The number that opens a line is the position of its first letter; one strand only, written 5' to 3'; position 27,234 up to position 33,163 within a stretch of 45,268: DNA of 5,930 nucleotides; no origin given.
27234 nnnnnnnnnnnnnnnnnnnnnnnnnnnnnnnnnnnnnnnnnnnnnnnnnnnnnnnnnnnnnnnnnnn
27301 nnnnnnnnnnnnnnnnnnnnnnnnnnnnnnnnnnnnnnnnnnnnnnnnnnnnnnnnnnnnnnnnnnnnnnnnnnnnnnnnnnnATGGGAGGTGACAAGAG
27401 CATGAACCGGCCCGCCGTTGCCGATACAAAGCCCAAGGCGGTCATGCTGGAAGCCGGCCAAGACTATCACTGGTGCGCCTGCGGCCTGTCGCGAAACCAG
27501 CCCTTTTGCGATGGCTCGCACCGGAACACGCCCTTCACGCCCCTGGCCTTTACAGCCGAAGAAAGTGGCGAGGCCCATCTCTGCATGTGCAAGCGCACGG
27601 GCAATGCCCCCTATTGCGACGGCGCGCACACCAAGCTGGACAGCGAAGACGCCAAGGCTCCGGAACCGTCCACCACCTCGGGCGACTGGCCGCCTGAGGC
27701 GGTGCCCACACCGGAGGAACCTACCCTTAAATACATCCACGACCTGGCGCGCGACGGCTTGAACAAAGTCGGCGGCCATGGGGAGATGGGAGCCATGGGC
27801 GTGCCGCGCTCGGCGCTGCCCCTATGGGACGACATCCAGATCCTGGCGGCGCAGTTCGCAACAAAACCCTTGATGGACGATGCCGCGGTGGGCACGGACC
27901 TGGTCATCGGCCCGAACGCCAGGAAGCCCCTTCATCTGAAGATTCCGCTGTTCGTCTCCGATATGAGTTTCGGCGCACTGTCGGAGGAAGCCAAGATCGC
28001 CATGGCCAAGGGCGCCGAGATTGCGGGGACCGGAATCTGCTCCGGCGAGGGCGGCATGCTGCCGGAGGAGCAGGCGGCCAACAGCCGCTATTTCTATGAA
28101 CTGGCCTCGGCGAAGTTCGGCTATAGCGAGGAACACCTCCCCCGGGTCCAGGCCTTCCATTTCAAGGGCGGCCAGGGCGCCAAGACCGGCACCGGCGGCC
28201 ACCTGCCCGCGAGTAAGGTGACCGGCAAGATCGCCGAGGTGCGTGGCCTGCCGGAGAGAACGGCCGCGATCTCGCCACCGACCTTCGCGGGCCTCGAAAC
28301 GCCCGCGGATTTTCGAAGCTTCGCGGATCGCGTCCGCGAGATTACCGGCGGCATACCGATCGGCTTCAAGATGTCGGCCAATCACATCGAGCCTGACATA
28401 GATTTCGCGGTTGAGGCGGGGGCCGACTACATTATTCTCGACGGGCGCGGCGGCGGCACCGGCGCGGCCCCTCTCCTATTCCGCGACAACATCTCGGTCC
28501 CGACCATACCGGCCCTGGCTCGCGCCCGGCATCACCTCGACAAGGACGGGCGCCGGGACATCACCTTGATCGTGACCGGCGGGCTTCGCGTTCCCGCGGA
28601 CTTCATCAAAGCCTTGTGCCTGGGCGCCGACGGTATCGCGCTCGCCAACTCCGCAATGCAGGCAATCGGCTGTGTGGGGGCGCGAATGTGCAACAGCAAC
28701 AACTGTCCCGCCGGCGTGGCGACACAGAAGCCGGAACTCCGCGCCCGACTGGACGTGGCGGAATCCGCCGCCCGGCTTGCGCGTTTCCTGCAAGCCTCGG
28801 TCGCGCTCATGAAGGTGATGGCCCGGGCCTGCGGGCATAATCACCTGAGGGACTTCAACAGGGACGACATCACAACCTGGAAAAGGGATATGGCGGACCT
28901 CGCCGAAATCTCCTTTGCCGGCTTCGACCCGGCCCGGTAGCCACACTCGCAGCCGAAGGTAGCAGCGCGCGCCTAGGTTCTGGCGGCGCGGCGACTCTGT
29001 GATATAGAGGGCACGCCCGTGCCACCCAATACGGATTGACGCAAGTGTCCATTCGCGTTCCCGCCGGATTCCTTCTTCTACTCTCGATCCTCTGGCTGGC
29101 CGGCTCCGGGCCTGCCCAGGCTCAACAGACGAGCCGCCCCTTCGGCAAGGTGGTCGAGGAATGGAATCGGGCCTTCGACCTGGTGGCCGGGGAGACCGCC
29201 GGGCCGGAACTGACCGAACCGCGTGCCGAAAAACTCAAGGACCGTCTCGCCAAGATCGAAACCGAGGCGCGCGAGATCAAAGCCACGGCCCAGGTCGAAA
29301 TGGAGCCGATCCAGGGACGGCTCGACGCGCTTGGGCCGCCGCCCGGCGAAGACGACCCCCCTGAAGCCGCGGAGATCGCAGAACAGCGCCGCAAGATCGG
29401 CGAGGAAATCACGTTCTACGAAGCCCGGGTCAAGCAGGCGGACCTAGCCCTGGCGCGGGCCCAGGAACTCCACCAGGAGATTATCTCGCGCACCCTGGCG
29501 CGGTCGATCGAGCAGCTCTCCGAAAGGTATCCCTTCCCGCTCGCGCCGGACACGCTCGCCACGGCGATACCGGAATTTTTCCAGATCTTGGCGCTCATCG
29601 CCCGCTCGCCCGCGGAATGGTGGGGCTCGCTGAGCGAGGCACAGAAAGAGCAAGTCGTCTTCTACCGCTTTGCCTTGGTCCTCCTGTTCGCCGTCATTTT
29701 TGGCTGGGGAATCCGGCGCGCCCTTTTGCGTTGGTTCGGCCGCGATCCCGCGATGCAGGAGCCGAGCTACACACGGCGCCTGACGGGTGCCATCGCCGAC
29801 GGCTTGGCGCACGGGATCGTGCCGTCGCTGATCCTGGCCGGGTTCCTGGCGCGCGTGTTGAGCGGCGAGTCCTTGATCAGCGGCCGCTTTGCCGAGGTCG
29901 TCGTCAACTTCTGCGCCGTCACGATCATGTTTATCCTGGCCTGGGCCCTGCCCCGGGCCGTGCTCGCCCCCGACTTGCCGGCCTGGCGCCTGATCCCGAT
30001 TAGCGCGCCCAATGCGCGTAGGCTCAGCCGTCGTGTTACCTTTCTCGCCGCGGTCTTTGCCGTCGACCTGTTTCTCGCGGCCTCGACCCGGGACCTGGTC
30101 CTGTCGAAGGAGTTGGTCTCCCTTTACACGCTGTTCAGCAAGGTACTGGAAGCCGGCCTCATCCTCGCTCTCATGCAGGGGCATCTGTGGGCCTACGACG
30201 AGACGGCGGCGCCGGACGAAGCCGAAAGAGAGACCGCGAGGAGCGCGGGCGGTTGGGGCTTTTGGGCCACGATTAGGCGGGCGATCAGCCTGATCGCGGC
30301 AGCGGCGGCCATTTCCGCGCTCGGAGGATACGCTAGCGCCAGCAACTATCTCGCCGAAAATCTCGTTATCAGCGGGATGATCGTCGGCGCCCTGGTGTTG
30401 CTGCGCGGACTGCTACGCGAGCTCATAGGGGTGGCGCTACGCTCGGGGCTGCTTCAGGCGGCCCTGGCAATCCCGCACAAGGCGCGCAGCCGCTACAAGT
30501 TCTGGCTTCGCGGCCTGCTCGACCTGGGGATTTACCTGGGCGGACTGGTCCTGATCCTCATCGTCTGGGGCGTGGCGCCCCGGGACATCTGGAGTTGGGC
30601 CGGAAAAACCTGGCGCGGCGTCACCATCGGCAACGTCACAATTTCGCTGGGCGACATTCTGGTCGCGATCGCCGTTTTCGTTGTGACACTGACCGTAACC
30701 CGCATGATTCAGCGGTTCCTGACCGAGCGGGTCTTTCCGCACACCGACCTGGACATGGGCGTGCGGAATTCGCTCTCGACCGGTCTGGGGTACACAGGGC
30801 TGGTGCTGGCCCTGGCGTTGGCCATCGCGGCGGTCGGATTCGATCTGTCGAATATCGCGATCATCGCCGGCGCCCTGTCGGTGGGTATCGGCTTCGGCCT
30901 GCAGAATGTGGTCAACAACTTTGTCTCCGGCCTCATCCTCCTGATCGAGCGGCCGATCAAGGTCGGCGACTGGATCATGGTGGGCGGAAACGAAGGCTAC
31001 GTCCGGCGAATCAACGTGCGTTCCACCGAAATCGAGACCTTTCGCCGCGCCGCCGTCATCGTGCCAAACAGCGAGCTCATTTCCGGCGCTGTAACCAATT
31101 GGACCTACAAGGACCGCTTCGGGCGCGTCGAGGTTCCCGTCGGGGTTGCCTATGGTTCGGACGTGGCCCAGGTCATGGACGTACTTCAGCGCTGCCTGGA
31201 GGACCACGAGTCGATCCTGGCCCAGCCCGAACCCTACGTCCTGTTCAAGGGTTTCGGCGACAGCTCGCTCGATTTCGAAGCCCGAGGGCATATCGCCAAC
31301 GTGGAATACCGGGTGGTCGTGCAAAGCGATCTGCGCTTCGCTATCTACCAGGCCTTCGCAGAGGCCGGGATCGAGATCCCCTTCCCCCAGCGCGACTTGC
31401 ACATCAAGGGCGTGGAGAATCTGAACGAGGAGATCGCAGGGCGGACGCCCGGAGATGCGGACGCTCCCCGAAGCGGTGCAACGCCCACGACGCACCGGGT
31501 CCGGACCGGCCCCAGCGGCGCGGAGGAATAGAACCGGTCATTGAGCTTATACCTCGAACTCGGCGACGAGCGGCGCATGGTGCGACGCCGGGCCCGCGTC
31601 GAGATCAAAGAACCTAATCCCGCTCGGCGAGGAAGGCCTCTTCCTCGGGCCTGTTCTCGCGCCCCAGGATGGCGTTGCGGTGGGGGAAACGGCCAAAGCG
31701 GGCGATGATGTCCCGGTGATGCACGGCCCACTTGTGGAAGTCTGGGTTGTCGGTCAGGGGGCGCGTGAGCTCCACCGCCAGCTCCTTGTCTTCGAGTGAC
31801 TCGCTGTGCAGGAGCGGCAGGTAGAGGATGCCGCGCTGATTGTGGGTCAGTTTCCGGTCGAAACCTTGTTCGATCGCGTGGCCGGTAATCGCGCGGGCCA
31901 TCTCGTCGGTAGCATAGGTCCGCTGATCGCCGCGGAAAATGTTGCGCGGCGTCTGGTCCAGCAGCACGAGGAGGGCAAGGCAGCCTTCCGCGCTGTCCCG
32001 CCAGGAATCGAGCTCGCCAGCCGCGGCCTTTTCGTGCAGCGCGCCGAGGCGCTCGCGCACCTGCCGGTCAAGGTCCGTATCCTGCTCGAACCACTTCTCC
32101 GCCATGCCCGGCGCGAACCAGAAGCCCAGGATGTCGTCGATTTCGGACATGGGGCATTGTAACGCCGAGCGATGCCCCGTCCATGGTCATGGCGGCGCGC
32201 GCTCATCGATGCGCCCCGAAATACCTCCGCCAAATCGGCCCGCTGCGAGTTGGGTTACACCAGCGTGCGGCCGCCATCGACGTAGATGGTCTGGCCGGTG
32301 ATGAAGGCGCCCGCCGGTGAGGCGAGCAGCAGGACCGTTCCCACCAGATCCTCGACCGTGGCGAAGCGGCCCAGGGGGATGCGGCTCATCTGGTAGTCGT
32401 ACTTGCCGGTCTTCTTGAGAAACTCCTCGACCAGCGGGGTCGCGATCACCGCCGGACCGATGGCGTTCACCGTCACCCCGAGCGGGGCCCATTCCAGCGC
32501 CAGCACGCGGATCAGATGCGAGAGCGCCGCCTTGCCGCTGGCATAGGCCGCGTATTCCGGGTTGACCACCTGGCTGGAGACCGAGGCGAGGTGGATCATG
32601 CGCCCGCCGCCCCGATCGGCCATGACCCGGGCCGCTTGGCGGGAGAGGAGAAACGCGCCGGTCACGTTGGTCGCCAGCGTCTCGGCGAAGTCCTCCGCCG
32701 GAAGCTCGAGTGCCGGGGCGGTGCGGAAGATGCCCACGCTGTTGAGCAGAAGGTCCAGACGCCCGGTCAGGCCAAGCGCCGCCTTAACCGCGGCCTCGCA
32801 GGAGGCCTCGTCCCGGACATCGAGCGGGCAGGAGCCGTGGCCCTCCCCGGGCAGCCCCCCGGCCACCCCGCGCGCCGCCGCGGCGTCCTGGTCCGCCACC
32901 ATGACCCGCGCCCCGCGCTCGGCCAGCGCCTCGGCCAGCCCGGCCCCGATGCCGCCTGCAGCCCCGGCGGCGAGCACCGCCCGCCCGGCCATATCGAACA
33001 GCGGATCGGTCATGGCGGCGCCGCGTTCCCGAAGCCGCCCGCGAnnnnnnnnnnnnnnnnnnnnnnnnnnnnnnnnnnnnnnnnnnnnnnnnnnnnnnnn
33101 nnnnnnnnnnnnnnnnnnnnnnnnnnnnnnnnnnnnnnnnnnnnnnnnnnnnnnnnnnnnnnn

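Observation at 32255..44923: Candidate undescribed organic-acid catabolic regulon: BKACE+SDR / TAXI-TRAP / IclR+BCCP / carboxyltransferase / cytoplasmic Mo-enzyme / FadB-like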

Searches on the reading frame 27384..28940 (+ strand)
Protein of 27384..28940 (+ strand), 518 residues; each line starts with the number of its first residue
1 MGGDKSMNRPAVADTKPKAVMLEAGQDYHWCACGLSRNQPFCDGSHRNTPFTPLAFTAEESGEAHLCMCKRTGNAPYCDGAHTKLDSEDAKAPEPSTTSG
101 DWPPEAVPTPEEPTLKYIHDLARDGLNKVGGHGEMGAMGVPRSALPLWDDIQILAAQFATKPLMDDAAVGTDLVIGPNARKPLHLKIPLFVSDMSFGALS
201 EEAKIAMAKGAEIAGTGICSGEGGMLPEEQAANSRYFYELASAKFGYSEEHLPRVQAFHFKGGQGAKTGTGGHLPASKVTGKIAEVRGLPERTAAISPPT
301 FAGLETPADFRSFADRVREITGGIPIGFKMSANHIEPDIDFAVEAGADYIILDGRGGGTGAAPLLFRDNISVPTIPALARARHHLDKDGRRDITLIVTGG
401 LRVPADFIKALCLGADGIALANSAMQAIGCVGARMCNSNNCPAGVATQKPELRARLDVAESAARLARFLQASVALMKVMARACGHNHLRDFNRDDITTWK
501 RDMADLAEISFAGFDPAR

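Call 7: search_protein_families(library=pfam, proteins=[window:27384-28940:+])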
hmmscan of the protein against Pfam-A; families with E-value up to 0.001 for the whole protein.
window:27384-28940:+ (518 aa): 3 families
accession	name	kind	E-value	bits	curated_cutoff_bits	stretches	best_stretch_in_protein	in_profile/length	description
PF01645.23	Glu_synthase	-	9.7e-87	292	20.4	1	178-485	58-368/369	Conserved region in glutamate synthase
PF09360.15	zf-CDGSH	-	5.1e-17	62.3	29.5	2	19-47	19-48/48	Iron-binding zinc finger CDGSH type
PF01070.24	FMN_dh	-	5.4e-08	32.7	24.9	1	338-434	231-315/350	FMN-dependent dehydrogenase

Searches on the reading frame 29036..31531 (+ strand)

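Call 7: search_protein_families(library=pfam, proteins=[window:29036-31531:+])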
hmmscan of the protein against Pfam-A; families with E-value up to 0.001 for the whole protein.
window:29036-31531:+ (831 aa): 3 families
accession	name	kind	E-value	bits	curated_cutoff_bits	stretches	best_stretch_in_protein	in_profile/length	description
PF00924.24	MS_channel_2nd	-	3.4e-23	82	20.2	1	624-690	1-67/68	Mechanosensitive ion channel, beta-domain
PF21082.3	MS_channel_3rd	-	2.6e-14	53.8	21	1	698-781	1-88/88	Mechanosensitive ion channel MscS, C-terminal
PF12607.13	DUF3772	-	0.00019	21.6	25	1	132-181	1-50/63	Protein of unknown function (DUF3772)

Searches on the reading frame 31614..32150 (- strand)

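Call 7: search_protein_families(library=pfam, proteins=[window:31614-32150:-])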
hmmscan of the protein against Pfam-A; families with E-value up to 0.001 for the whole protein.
window:31614-32150:- (178 aa): 1 family
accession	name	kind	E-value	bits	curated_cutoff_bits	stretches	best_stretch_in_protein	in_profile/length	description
PF06041.17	DUF924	-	2.3e-59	201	27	1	7-176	1-178/180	Bacterial protein of unknown function (DUF924)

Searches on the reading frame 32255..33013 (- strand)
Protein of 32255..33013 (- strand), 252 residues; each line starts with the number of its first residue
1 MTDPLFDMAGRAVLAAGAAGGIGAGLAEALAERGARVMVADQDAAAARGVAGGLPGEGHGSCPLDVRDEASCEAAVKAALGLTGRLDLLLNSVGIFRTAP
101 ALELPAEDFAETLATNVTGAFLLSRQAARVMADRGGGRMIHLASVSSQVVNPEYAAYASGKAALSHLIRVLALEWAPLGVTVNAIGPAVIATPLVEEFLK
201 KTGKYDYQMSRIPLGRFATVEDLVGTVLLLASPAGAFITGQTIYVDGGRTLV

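Call 3: search_protein_families(library=pfam, proteins=[window:32255-33013:-])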
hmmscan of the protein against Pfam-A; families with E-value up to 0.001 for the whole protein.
window:32255-33013:- (252 aa): 5 families
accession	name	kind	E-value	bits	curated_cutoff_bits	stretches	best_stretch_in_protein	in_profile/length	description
PF13561.12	adh_short_C2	-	4.4e-62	210.2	27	1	17-249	1-235/236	Enoyl-(Acyl carrier protein) reductase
PF00106.31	adh_short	-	6e-44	150.3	26.6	1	12-199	2-191/195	short chain dehydrogenase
PF08659.16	KR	-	4.8e-09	36.8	22.6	1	13-169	3-161/180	KR domain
PF23441.1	SDR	-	1.3e-08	35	27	1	8-251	5-257/258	SDR-like rossmann domain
PF03435.24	Sacchrp_dh_NADP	-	5.5e-05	23.9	25.1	1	14-117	2-100/129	Saccharopine dehydrogenase NADP binding domain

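Call 4: search_protein_families(library=ncbifam, proteins=[window:32255-33013:-])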
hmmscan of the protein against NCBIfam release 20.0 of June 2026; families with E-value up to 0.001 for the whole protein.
window:32255-33013:- (252 aa): 228 families (the best 25 are shown)
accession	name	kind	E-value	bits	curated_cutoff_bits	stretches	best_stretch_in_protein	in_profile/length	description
NF005309.0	PRK06841.1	subfamily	1.6e-57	195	286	1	2-251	7-254/255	GolD/DthD family dehydrogenase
NF005559.1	PRK07231.1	subfamily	9.4e-57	192.4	215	1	8-250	2-248/249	glucose 1-dehydrogenase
NF005711.0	PRK07523.1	subfamily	4.4e-52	177.2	413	1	2-250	2-252/255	SDR family oxidoreductase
NF006070.0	PRK08213.1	subfamily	4.8e-52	177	279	1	4-251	6-258/259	gluconate 5-dehydrogenase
NF005067.0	PRK06484.1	equivalog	4.5e-51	174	713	1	9-250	8-252/524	short chain dehydrogenase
NF004778.0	PRK06124.1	equivalog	1.9e-49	168.4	303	1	5-250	6-253/256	SDR family oxidoreductase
NF009466.0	PRK12826.1-2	subfamily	1.3e-48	165.6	222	1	11-250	4-245/248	3-oxoacyl-ACP reductase FabG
NF004198.0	PRK05653.1-3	equivalog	8.3e-48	163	296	1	9-250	6-247/248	3-oxoacyl-ACP reductase FabG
NF052558.1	MBtsdlDhBudC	equivalog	7.1e-47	160.1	270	1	10-250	3-242/250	meso-2,3-butanediol dehydrogenase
NF004774.0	PRK06114.1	equivalog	1.4e-46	159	360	1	4-248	10-258/262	SDR family oxidoreductase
NF004791.0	PRK06138.1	equivalog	1.9e-46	158.5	312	1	8-250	3-250/252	SDR family oxidoreductase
NF009468.0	PRK12826.1-4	equivalog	2.7e-46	158.3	318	1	7-251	4-249/256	SDR family oxidoreductase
NF009093.0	PRK12429.1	subfamily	1.8e-45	155.3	258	1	8-249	3-256/259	3-hydroxybutyrate dehydrogenase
TIGR01963.1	PHB_DH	subfamily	4.9e-45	153.8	307.05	1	11-250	2-253/255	3-hydroxybutyrate dehydrogenase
TIGR01830.1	3oxo_ACP_reduc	equivalog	5e-45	154.1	297.75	1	14-248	2-237/239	3-oxoacyl-[acyl-carrier-protein] reductase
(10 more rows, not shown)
